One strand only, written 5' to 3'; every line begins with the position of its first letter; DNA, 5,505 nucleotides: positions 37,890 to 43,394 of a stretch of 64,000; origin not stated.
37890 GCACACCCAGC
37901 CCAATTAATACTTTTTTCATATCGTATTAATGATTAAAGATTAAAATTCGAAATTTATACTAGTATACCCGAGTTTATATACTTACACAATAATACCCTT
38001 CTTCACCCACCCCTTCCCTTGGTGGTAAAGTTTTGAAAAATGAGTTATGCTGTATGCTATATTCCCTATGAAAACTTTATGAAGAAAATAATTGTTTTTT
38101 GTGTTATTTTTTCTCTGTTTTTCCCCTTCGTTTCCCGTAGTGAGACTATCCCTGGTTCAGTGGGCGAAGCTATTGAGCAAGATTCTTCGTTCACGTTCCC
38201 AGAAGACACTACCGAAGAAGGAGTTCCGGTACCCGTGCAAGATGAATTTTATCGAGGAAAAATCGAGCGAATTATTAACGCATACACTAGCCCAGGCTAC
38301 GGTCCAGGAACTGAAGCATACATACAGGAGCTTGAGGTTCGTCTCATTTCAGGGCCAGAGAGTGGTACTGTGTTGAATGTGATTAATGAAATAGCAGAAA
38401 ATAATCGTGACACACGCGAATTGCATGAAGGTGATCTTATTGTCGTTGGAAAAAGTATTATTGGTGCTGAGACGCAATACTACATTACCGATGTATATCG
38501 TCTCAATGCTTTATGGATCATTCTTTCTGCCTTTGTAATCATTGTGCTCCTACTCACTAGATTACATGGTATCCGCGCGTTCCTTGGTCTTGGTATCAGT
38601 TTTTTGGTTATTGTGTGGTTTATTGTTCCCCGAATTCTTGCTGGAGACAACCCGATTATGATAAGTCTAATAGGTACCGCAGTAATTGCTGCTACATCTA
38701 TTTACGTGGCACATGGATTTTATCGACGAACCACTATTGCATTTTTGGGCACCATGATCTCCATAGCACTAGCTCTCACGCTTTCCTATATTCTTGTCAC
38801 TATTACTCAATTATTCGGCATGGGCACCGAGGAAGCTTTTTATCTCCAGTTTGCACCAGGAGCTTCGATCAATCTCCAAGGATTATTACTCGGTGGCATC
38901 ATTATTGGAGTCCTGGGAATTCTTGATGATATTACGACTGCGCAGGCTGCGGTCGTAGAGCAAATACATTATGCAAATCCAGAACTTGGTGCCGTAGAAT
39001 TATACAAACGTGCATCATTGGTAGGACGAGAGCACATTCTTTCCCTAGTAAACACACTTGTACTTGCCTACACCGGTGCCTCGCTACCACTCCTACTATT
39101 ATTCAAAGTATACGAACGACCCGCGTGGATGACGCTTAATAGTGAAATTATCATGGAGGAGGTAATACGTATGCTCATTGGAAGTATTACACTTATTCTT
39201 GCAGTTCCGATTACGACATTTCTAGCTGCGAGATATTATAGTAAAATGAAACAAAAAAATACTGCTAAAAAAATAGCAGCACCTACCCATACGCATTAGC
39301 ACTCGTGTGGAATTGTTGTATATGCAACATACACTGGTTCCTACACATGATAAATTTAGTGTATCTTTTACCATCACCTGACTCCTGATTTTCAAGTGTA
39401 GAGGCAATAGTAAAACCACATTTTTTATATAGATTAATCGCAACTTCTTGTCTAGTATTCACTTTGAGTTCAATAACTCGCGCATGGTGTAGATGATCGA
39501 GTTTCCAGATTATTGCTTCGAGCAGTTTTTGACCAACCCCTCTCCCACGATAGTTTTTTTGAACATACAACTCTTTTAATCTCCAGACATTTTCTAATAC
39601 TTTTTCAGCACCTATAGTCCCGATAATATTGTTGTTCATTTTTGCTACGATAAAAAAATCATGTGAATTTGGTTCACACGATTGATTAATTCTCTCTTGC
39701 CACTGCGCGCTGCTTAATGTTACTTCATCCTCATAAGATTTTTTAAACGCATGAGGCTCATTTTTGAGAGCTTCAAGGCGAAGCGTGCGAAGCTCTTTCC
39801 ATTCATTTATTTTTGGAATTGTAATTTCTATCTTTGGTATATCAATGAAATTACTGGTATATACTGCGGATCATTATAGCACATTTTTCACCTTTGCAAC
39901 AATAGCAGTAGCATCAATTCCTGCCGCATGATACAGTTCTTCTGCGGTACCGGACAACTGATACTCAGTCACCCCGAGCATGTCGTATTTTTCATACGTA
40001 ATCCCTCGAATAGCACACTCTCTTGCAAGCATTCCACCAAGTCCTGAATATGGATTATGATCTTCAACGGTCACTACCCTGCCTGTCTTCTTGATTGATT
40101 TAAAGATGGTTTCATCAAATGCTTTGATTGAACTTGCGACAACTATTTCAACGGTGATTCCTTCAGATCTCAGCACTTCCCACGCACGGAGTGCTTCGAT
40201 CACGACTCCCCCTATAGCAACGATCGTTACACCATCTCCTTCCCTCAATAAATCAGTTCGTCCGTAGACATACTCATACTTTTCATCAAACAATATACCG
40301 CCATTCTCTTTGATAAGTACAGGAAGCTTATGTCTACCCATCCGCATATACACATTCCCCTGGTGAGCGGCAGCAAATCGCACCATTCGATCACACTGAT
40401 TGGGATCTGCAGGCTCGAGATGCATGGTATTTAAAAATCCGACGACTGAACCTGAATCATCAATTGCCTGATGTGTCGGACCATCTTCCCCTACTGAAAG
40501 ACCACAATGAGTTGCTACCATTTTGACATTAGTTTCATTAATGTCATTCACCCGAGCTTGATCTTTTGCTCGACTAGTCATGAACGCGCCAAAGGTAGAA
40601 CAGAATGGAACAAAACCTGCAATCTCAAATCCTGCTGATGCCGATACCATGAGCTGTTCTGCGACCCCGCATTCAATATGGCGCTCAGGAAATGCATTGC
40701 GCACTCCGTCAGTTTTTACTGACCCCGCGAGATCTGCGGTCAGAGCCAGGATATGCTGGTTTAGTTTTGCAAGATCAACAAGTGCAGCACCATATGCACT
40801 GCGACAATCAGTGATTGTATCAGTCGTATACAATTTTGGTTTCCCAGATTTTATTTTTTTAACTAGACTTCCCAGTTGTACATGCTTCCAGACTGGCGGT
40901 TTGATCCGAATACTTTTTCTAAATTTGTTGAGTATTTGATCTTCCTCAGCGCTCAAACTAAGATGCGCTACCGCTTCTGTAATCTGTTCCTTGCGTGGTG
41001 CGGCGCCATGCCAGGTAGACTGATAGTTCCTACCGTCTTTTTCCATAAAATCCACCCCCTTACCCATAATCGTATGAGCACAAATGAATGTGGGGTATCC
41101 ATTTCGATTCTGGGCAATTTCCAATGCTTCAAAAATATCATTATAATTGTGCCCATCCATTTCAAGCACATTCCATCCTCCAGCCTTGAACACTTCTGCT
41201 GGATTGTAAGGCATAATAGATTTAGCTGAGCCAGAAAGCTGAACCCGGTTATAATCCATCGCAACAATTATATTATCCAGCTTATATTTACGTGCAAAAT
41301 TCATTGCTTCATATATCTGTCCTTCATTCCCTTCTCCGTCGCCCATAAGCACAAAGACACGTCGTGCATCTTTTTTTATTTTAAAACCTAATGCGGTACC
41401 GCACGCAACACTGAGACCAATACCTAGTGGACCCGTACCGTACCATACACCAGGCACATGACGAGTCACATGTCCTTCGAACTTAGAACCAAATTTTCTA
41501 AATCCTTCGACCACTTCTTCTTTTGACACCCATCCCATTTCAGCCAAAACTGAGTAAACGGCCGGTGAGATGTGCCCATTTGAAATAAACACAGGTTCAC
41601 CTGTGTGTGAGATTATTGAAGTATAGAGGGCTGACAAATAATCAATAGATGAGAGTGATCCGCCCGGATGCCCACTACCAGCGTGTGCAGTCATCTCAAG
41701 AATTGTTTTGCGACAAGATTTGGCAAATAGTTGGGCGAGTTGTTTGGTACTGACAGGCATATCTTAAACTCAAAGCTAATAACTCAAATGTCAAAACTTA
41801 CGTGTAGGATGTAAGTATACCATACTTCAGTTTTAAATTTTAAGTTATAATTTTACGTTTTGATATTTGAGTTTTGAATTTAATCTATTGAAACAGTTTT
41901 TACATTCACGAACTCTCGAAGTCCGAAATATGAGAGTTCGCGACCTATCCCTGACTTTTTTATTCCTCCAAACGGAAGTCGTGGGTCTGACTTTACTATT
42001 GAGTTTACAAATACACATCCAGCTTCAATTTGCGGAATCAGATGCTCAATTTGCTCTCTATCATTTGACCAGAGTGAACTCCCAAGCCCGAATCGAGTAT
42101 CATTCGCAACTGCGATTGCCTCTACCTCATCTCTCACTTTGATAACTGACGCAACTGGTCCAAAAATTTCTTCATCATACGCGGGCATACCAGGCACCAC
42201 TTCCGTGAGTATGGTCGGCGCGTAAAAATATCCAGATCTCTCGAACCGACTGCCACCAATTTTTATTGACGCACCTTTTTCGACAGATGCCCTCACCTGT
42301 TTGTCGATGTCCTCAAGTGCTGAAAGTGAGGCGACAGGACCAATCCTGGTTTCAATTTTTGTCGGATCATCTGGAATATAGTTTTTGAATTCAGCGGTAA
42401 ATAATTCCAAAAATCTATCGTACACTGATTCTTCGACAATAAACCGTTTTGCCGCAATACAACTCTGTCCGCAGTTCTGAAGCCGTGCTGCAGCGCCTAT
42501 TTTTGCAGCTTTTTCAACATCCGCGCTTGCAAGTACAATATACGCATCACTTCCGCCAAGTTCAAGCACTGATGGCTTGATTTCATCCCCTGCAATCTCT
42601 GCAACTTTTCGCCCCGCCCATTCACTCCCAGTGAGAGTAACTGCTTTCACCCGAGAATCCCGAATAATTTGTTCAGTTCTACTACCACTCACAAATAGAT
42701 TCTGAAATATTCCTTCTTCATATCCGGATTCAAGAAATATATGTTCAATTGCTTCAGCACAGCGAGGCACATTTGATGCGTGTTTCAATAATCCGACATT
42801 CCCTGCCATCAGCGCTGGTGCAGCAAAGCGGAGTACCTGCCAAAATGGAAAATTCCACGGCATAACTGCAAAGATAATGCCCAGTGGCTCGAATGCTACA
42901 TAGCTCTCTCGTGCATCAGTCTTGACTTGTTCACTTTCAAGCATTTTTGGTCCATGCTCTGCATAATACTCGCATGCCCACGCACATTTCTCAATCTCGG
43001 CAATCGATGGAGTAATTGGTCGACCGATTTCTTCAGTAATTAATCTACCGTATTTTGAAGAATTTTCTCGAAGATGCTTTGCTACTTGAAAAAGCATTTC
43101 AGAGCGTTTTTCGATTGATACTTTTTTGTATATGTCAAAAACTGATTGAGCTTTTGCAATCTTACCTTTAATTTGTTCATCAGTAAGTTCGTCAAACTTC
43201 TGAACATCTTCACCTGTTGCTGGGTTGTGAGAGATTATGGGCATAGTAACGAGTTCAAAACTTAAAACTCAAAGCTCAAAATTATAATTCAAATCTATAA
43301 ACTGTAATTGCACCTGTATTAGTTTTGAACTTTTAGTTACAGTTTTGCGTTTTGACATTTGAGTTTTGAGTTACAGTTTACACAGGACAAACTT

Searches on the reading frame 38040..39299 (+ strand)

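Call 113: search_protein_families(library=pfam, proteins=[window:38040-39299:+], max_evalue=0.0001)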
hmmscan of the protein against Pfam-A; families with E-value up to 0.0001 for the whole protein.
window:38040-39299:+ (419 aa): 1 family
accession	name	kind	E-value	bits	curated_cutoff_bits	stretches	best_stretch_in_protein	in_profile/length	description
PF07907.16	YibE_F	-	4.8e-65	219.9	27.2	1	159-397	2-240/241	YibE/F-like protein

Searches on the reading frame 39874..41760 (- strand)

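Call 114: search_protein_families(library=pfam, proteins=[window:39874-41760:-], max_evalue=0.0001)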
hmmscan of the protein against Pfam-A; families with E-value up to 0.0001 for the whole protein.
window:39874-41760:- (628 aa): 6 families
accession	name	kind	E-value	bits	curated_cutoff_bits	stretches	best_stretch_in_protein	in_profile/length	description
PF00456.26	Transketolase_N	-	1.2e-35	123.6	22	1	12-270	5-278/334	Transketolase, thiamine diphosphate binding domain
PF02779.29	Transket_pyr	-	1.1e-31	110.3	27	1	318-480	4-173/174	Transketolase, pyrimidine binding domain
PF02780.25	Transketolase_C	-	2.5e-22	79.5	25.9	1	500-620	1-124/124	Transketolase, C-terminal domain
PF00676.26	E1_dh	-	8.5e-11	41.8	22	1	89-177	80-167/300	Dehydrogenase E1 component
PF13292.11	DXP_synthase_N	-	5.9e-08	32.8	21.2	1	4-173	14-173/274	1-deoxy-D-xylulose-5-phosphate synthase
PF02775.26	TPP_enzyme_C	-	5.5e-05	23.5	21.9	0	106-170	24-82/151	Thiamine pyrophosphate enzyme, C-terminal TPP binding domain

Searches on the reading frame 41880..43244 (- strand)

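Call 114: search_protein_families(library=pfam, proteins=[window:41880-43244:-], max_evalue=0.0001)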
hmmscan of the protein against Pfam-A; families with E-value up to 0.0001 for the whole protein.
window:41880-43244:- (454 aa): 1 family
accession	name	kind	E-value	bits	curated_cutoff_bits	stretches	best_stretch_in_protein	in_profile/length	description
PF00171.27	Aldedh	-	1.2e-126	423.5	23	1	5-451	11-461/461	Aldehyde dehydrogenase family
